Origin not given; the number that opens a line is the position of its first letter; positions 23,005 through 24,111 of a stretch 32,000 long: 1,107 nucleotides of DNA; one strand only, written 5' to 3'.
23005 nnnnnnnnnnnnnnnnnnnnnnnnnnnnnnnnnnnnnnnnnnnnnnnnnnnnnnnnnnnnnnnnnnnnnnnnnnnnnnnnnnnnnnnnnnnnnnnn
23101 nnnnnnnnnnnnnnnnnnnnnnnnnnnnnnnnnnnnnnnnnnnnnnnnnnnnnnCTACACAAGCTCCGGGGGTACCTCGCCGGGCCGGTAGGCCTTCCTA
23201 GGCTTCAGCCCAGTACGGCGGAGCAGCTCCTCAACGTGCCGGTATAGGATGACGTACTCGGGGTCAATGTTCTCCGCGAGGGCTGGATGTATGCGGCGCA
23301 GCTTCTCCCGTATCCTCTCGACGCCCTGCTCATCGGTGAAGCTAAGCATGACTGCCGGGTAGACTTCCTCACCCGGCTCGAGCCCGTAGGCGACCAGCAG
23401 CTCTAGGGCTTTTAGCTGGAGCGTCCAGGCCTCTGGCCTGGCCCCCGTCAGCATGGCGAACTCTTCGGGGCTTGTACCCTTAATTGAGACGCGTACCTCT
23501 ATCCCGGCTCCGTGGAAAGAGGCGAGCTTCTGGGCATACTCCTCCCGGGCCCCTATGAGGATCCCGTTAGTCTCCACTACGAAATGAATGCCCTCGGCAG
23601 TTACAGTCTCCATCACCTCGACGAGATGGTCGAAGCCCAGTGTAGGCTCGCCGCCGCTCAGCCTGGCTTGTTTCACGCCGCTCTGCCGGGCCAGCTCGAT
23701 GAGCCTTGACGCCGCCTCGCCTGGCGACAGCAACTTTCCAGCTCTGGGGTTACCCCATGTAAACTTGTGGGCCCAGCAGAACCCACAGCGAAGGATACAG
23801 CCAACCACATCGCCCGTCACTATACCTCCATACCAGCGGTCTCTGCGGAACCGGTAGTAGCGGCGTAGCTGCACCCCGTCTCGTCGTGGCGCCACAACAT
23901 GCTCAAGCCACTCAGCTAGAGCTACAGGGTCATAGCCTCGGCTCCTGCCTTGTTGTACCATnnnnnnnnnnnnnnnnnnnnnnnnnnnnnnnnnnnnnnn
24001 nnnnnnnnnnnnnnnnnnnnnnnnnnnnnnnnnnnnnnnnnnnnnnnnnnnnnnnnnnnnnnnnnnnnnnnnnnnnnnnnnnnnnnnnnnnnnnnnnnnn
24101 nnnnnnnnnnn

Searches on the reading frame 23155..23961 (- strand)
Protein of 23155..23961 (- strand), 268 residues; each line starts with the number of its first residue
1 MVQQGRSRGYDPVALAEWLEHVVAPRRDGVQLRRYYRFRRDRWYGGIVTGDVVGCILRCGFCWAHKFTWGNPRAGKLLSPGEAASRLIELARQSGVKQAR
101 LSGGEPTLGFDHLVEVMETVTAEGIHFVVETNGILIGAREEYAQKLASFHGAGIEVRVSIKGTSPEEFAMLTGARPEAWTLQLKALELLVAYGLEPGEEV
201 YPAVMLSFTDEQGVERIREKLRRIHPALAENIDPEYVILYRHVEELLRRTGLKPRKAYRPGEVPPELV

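Call 3: search_protein_families(library=pfam, proteins=[window:23155-23961:-], max_evalue=0.01)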
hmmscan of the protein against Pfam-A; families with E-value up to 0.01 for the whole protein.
window:23155-23961:- (268 aa): 2 families
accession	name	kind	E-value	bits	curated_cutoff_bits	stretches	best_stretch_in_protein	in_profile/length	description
PF04055.27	Radical_SAM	-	2e-19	70.8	29.5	1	53-211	5-157/166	Radical SAM superfamily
PF13353.11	Fer4_12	-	3.3e-06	27.9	22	1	52-146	12-105/137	4Fe-4S single cluster domain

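Call 4: search_protein_families(library=ncbifam, proteins=[window:23155-23961:-], max_evalue=0.01)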
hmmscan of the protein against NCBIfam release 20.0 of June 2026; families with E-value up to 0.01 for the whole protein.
window:23155-23961:- (268 aa): 37 families (the best 25 are shown)
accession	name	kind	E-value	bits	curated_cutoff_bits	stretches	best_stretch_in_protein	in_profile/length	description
TIGR02668.1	moaA_archaeal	equivalog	7.1e-13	48.2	325.25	1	55-196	20-150/303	GTP 3',8-cyclase MoaA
TIGR02666.1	moaA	equivalog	2.6e-11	43.1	284.05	1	55-175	20-137/336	GTP 3',8-cyclase MoaA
NF001199.0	PRK00164.2-1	equivalog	3.2e-11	42.9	231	1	55-196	22-152/308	GTP 3',8-cyclase MoaA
TIGR04251.1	SCM_rSAM_ScmF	equivalog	3e-10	40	400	1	54-196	13-148/353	SynChlorMet cassette radical SAM/SPASM protein ScmF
TIGR02493.1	PFLA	equivalog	3.6e-10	39.6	231.75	1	53-177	23-143/235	pyruvate formate-lyase-activating protein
NF045646.2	rSAM_Se_TrsS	equivalog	1.6e-09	36.8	490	1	55-148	96-185/441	radical SAM (seleno)protein TrsS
NF045574.1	sacti_mat_StsB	exception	7.8e-08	31.6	625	1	54-196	105-235/466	StsB family radical SAM/SPASM domain sactipeptide maturase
TIGR02495.1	NrdG2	equivalog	2.4e-07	30.3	131.15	1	53-222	24-181/193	anaerobic ribonucleoside-triphosphate reductase activating protein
TIGR04250.1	SCM_rSAM_ScmE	equivalog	4.6e-07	29.1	400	1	55-189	13-137/358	SynChlorMet cassette radical SAM/SPASM protein ScmE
TIGR04055.1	rSAM_NirJ2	equivalog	5e-07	29.5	500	1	55-194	10-138/326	putative heme d1 biosynthesis radical SAM protein NirJ2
NF038283.1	viperin_w_prok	equivalog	5.9e-07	28.9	180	1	55-139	12-98/281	viperin family antiviral radical SAM protein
TIGR04347.1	pseudo_SAM_Halo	equivalog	7.7e-07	28.7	525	1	54-163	47-147/390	TIGR04347 family pseudo-SAM/SPASM protein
TIGR03962.1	mycofact_rSAM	equivalog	1e-06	28.2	265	1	54-194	21-149/339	mycofactocin radical SAM maturase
NF049973.1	radical_Rv1681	equivalog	1.8e-06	27.1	380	1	55-188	82-205/326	Rv1681 family radical SAM protein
TIGR04546.1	rSAM_ahbC_deAc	equivalog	4.2e-06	25.8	650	1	54-154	48-141/390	12,18-didecarboxysiroheme deacetylase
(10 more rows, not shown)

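Call 5: find_homologous_proteins(query=window:23155-23961:-, max_evalue=0.001)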
Query window:23155-23961:- (268 aa): 983 proteins with E <= 0.001 among 3236 candidates; the best 120 are listed.
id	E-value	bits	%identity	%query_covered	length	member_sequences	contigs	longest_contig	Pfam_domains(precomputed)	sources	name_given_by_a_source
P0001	5.8e-156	536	92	97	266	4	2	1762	PF04055.28,PF13353.12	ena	-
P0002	1.1e-145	502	85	97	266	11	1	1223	PF04055.28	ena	-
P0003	6.3e-126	438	75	98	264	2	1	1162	PF04055.28,PF13353.12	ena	-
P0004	2.1e-125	436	75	97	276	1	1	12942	PF04055.28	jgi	jgi:uncharacterized Fe-S cluster-containing radical SAM superfamily protein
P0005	3.6e-124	432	74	97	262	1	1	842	PF04055.28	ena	-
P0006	1.0e-123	430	74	97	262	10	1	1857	PF04055.28,PF13353.12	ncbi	-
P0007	3.0e-123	429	71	97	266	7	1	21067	PF04055.28,PF13353.12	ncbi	-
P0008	4.3e-123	428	74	97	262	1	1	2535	PF04055.28,PF13353.12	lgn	-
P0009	8.8e-121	421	73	97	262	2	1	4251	PF04055.28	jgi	jgi:uncharacterized Fe-S cluster-containing radical SAM superfamily protein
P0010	6.1e-119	415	72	97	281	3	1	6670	PF04055.28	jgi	-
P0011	7.2e-117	408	70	97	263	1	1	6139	PF04055.28,PF13353.12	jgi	jgi:uncharacterized Fe-S cluster-containing radical SAM superfamily protein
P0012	9.4e-117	407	68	98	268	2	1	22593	PF04055.28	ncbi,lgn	ncbi:MAG: radical SAM protein [Thermoproteota archaeon]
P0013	5.5e-116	405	73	97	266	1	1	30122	PF04055.28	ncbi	-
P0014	5.0e-115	402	66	100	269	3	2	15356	PF04055.28,PF13353.12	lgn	-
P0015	8.5e-115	401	68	98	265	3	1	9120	PF04055.28,PF13353.12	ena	-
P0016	1.5e-114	400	65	98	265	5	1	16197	PF04055.28,PF13353.12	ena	-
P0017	1.6e-114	400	66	98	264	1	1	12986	PF04055.28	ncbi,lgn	ncbi:MAG: radical SAM protein [Pyrodictiaceae archaeon]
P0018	8.4e-114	398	69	97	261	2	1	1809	PF04055.28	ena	-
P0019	8.6e-114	398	67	100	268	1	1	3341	PF04055.28,PF13353.12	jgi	jgi:uncharacterized Fe-S cluster-containing radical SAM superfamily protein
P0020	9.8e-114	398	69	97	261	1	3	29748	PF04055.28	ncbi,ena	-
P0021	8.4e-112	391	65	97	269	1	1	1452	PF04055.28,PF13353.12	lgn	-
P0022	2.0e-111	390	67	97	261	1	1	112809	PF04055.28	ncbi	-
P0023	5.2e-111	389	68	98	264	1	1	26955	PF04055.28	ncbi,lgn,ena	-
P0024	2.3e-110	386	66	97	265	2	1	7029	PF04055.28,PF13353.12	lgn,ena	-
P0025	1.4e-109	384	67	97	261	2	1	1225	PF04055.28,PF13353.12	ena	-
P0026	1.2e-107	378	66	97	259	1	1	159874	PF04055.28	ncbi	-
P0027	7.8e-106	372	65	97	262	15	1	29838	PF04055.28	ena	-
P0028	3.6e-105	369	64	94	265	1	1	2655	PF04055.28,PF13353.12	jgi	jgi:uncharacterized Fe-S cluster-containing radical SAM superfamily protein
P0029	1.8e-104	367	63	98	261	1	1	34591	PF04055.28,PF13353.12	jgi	jgi:uncharacterized Fe-S cluster-containing radical SAM superfamily protein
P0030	6.7e-103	362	61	97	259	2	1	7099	PF04055.28,PF13353.12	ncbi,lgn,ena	-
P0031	9.1e-103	362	62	97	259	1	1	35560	PF04055.28,PF13353.12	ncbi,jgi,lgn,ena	-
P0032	4.5e-102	359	65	97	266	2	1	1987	PF04055.28,PF13353.12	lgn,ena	-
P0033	8.3e-100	352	62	97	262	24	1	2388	PF04055.28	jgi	jgi:uncharacterized Fe-S cluster-containing radical SAM superfamily protein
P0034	2.1e-97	344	59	97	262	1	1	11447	PF04055.28,PF13353.12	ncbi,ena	-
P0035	3.3e-97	343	63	97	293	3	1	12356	PF04055.28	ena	-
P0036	6.4e-96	339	61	97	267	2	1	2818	PF04055.28,PF13353.12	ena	-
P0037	1.5e-95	338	62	97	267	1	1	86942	PF04055.28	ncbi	-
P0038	8.9e-94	332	58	98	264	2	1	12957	PF04055.28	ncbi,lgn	-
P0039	1.4e-93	331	57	97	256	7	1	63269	PF04055.28,PF13353.12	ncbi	-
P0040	1.8e-93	331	57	97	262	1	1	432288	PF04055.28,PF13353.12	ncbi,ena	-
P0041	4.9e-93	330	57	96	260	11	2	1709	PF04055.28,PF13353.12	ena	-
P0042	5.6e-93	329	57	97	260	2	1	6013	PF04055.28,PF13353.12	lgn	-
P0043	5.9e-92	326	55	97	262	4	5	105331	PF04055.28,PF13353.12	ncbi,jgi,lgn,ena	-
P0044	7.8e-92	326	56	97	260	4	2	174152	PF04055.28,PF13353.12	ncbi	-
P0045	4.2e-90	320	58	97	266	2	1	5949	PF04055.28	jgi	-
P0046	5.0e-90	320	54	97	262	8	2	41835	PF04055.28,PF13353.12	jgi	-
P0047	1.3e-89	318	55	97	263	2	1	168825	PF04055.28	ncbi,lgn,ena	-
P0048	1.3e-89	318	55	97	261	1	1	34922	PF04055.28,PF13353.12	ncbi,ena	-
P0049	5.6e-89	316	55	97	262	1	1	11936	PF04055.28,PF13353.12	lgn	-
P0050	6.9e-89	316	56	97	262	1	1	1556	PF04055.28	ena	-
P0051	8.4e-89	316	54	97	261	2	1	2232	PF04055.28,PF13353.12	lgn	-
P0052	1.1e-88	315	53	97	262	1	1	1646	PF04055.28,PF13353.12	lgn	-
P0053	3.7e-88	314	55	97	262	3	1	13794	PF04055.28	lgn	-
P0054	4.0e-88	314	55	97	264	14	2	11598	PF04055.28,PF13353.12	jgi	jgi:uncharacterized Fe-S cluster-containing radical SAM superfamily protein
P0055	8.7e-88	312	54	100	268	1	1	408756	PF04055.28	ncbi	-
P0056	6.2e-87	310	54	97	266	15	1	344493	PF04055.28,PF13353.12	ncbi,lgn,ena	-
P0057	1.4e-86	309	53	97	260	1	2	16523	PF04055.28,PF13353.12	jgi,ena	-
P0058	2.6e-86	308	54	97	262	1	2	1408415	PF04055.28,PF13353.12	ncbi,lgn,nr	ncbi:MAG: radical SAM protein [Sulfolobales archaeon]|nr:radical SAM protein [Sulfolobales archaeon]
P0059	1.1e-85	306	59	84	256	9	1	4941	PF04055.28,PF13353.12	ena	-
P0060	7.5e-85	303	61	90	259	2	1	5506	PF04055.28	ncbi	-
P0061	2.8e-83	298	55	97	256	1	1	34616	PF04055.28,PF13353.12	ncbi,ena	-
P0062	5.1e-83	297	56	97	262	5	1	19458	PF04055.28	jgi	-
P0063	1.1e-82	296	54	90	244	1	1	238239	PF04055.28,PF13353.12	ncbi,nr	ncbi:MAG: radical SAM protein [Sulfolobales archaeon]|nr:radical SAM protein [Sulfolobales archaeon]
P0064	3.5e-82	294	51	97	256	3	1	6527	PF04055.28,PF13353.12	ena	-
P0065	7.9e-82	293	73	70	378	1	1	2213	PF04055.28,PF01326.25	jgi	-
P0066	1.1e-81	292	53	97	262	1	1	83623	PF04055.28,PF13353.12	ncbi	ncbi:MAG: radical SAM protein [Desulfurococcaceae archaeon]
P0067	4.3e-81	291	52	98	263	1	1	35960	PF04055.28,PF13353.12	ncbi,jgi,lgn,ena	-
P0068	6.8e-81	290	55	99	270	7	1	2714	PF04055.28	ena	-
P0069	1.4e-80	289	56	93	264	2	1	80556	PF04055.28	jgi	-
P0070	1.6e-80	289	55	97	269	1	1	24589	PF04055.28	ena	-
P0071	9.8e-80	286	53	97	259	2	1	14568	PF04055.28,PF13353.12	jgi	jgi:uncharacterized Fe-S cluster-containing radical SAM superfamily protein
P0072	1.3e-79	286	53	97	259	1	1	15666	PF04055.28,PF13353.12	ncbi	-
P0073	1.8e-79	285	50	100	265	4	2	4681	PF04055.28,PF13353.12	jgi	jgi:uncharacterized Fe-S cluster-containing radical SAM superfamily protein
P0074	3.9e-79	284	54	97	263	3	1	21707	PF04055.28,PF13353.12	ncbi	ncbi:MAG: radical SAM protein [Fervidicoccaceae archaeon]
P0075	5.5e-79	284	52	98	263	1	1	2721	PF04055.28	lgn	-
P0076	6.4e-79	283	52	98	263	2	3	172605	PF04055.28,PF13353.12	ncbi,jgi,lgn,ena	-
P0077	6.8e-79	283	53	97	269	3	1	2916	PF04055.28,PF13353.12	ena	-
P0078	1.2e-78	282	51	97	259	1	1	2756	PF04055.28,PF13353.12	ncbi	-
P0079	1.4e-78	282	52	97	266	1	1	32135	PF04055.28,PF13353.12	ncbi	-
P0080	1.5e-78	282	51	97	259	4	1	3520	PF04055.28,PF13353.12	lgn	-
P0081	2.4e-78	281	51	97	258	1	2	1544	PF04055.28,PF13353.12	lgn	-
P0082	4.2e-78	281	53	97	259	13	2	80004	PF04055.28,PF13353.12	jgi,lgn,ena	jgi:uncharacterized Fe-S cluster-containing radical SAM superfamily protein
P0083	4.2e-78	281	50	97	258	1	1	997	PF04055.28,PF13353.12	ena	-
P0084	6.1e-78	280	53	97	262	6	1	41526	PF04055.28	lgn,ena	-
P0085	6.7e-78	280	51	97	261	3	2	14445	PF04055.28,PF13353.12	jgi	-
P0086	9.8e-78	279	51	98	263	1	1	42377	PF04055.28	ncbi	-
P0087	1.3e-77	279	56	84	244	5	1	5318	PF04055.28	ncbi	-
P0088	2.3e-77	278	52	97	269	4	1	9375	PF04055.28,PF13353.12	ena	-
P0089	3.3e-77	278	51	97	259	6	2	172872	PF04055.28,PF13353.12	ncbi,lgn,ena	-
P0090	4.1e-77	277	51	97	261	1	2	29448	PF04055.28,PF13353.12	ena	-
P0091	4.4e-77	277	52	97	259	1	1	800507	PF04055.28,PF13353.12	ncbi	-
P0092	5.9e-77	277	50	98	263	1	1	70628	PF04055.28,PF13353.12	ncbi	-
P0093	8.0e-77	277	50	98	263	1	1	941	PF04055.28,PF13353.12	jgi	-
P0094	8.1e-77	276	48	99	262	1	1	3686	PF04055.28,PF13353.12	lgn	-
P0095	9.6e-77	276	51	98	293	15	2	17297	PF04055.28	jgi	-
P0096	1.0e-76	276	54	97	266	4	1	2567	PF04055.28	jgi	-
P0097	1.1e-76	276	51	97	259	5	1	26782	PF04055.28,PF13353.12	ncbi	-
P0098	1.1e-76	276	53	97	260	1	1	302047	PF04055.28,PF13353.12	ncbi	-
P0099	1.4e-76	276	52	98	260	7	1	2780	PF04055.28,PF13353.12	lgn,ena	-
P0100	1.4e-76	276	53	99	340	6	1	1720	PF04055.28,PF13353.12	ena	-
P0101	2.2e-76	275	50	97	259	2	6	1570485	PF04055.28,PF13353.12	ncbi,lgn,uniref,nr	ncbi:Radical SAM domain protein [Staphylothermus marinus F1]|uniref:Radical SAM domain protein n=1 T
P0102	4.2e-76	274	54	97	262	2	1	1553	PF04055.28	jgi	-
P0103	4.6e-76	274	52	98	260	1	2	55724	PF04055.28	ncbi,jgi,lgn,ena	-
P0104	5.4e-76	274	52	98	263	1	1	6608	PF04055.28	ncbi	-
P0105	5.6e-76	274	52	98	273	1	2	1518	PF04055.28,PF13353.12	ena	-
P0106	7.6e-76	273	50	97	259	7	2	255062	PF04055.28,PF13353.12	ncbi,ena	-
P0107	1.1e-75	273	50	97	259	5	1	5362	PF04055.28,PF13353.12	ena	-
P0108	1.1e-75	273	50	97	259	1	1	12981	PF04055.28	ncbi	-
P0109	1.7e-75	272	49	98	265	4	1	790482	PF04055.28,PF13353.12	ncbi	-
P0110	2.0e-75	272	49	97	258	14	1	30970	PF04055.28,PF13353.12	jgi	-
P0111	2.0e-75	272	50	97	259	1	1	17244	PF04055.28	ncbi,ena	-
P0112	2.5e-75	272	52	97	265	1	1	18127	PF04055.28,PF13353.12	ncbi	-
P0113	3.0e-75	271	51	97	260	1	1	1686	PF04055.28,PF13353.12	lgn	-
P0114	3.3e-75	271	51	97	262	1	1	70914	PF04055.28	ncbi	-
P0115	3.3e-75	271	52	97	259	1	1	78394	PF04055.28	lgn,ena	-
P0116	4.1e-75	271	51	97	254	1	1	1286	PF04055.28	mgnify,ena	mgnify:CR=1 FL=1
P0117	4.2e-75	271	52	97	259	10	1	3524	PF04055.28,PF13353.12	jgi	jgi:uncharacterized Fe-S cluster-containing radical SAM superfamily protein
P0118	4.3e-75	271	54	97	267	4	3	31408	PF04055.28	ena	-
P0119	4.5e-75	271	48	97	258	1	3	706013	PF04055.28,PF13353.12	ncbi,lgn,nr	ncbi:MAG: radical SAM protein [Ignisphaera sp.]|nr:radical SAM protein [Ignisphaera sp.] MCX8167531.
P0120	5.9e-75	270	49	97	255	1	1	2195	PF04055.28,PF13353.12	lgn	-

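Call 6: search_solved_structures(query=window:23155-23961:-, max_evalue=1, show_alignments=2)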
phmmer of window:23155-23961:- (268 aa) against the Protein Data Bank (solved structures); distinct sequences matched with E-value up to 1: 22.
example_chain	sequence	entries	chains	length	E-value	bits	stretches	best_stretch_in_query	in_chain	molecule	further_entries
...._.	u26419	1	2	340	0.0018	21.1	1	55-194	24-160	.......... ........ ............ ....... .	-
1tv7_A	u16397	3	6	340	0.002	20.9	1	55-194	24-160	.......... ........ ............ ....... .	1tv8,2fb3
7wzv_A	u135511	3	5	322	0.006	19.4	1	46-148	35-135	4Fe-4S cluster-binding domain-containing protein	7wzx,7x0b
8wm2_A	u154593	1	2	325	0.013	18.3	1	52-136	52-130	Fe-S radical SAM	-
5v1q_A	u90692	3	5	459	0.037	16.8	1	53-118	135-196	Radical SAM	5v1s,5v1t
5wgg_A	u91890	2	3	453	0.05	16.4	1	54-137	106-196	Radical SAM domain protein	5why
3c8f_A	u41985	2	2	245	0.057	16.2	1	53-135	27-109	Pyruvate formate-lyase 1-activating enzyme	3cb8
8fo0_A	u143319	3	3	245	0.079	15.7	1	53-135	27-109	Pyruvate formate-lyase 1-activating enzyme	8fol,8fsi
6b4c_A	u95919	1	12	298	0.15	14.8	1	80-155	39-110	Viperin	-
9dgw_A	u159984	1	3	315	0.17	14.6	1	80-155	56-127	Radical SAM core domain-containing protein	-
7n7i_A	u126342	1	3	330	0.18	14.6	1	80-155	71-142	Viperin-like enzyme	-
9dfw_A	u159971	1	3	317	0.19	14.5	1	80-155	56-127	Radical SAM core domain-containing protein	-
6c8v_A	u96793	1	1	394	0.25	14.1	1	55-187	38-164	Coenzyme PQQ synthesis protein E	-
2g2c_A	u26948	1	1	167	0.36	13.6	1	108-170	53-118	Putative molybdenum cofactor biosynthesis protein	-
9dfu_A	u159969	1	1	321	0.37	13.5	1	55-147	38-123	Radical SAM core domain-containing protein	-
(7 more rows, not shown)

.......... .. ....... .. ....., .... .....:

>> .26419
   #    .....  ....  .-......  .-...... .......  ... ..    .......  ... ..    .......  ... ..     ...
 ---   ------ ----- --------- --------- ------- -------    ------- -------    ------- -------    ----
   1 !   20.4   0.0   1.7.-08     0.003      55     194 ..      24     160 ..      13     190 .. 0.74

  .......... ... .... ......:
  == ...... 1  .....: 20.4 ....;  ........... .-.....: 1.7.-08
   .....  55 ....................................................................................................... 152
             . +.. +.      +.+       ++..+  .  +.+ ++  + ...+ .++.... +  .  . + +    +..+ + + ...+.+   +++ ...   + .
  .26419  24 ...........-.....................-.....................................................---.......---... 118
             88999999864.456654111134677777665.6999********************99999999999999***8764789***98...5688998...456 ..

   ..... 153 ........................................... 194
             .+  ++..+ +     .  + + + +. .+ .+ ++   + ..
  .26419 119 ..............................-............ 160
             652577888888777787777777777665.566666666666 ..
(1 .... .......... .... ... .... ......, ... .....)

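Call 13: find_encoding_contigs(protein=window:23155-23961:-, flank=10000, max_places=3)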
Protein window:23155-23961:- (268 aa): 1 contig read that carries it; 1 place shown.
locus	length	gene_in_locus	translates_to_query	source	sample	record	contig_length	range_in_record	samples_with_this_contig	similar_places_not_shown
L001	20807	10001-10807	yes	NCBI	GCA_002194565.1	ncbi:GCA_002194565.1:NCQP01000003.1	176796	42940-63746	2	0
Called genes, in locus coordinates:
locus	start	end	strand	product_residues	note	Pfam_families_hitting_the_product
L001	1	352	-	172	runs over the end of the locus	PF00499:Oxidored_q3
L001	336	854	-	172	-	PF00037:Fer4, PF12797:Fer4_2 (weak), PF12837:Fer4_6 (weak), PF13237:Fer4_10, PF14697:Fer4_21, PF12838:Fer4_7, PF13187:Fer4_9, PF00037:Fer4, +5 more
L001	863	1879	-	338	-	PF00146:NADHdh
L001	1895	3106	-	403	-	PF00346:Complex1_49kDa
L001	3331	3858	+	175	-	PF00329:Complex1_30kDa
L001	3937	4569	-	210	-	PF01058:Oxidored_q6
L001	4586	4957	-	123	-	PF00507:Oxidored_q4 (weak)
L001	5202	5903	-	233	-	PF14378:PAP2_3 (weak), PF01569:PAP2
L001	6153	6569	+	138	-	PF01597:GCV_H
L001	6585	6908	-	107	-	PF07992:Pyr_redox_2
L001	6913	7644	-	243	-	PF01494:FAD_binding_3 (weak), PF01946:Thi4 (weak), PF00890:FAD_binding_2 (weak), PF01266:DAO, PF07992:Pyr_redox_2, PF12831:FAD_oxidored (weak), PF13450:NAD_binding_8, PF13738:Pyr_redox_3, +2 more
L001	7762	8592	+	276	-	PF00800:PDT, PF01842:ACT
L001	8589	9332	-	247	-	PF13353:Fer4_12, PF04055:Radical_SAM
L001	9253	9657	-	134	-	PF01242:PTPS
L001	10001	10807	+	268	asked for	PF04055:Radical_SAM, PF13353:Fer4_12 (weak)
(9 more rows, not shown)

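Call 14: find_encoding_contigs(protein=P0101, flank=10000, max_places=2)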
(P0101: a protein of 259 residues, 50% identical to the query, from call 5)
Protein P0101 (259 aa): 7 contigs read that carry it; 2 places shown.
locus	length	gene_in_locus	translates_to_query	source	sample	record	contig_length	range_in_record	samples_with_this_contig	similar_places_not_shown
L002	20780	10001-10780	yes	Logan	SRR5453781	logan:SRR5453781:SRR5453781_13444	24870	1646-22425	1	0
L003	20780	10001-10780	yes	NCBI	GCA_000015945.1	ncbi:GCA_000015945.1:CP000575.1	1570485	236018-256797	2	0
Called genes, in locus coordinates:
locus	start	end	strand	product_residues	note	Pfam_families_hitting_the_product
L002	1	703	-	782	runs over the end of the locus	?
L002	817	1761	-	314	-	PF02729:OTCace_N, PF00185:OTCace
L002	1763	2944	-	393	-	PF07690:MFS_1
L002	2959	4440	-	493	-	-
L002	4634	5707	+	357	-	PF02729:OTCace_N, PF00185:OTCace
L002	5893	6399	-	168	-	-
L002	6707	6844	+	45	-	-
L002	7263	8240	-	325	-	-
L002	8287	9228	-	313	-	PF12706:Lactamase_B_2 (faint)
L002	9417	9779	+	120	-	PF00583:Acetyltransf_1 (faint), PF14542:Acetyltransf_CG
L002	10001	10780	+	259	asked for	PF13353:Fer4_12, PF04055:Radical_SAM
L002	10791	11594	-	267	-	-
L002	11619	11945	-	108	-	-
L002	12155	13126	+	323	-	PF00696:AA_kinase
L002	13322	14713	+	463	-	PF01979:Amidohydro_1, PF07969:Amidohydro_3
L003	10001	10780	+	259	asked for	PF13353:Fer4_12, PF04055:Radical_SAM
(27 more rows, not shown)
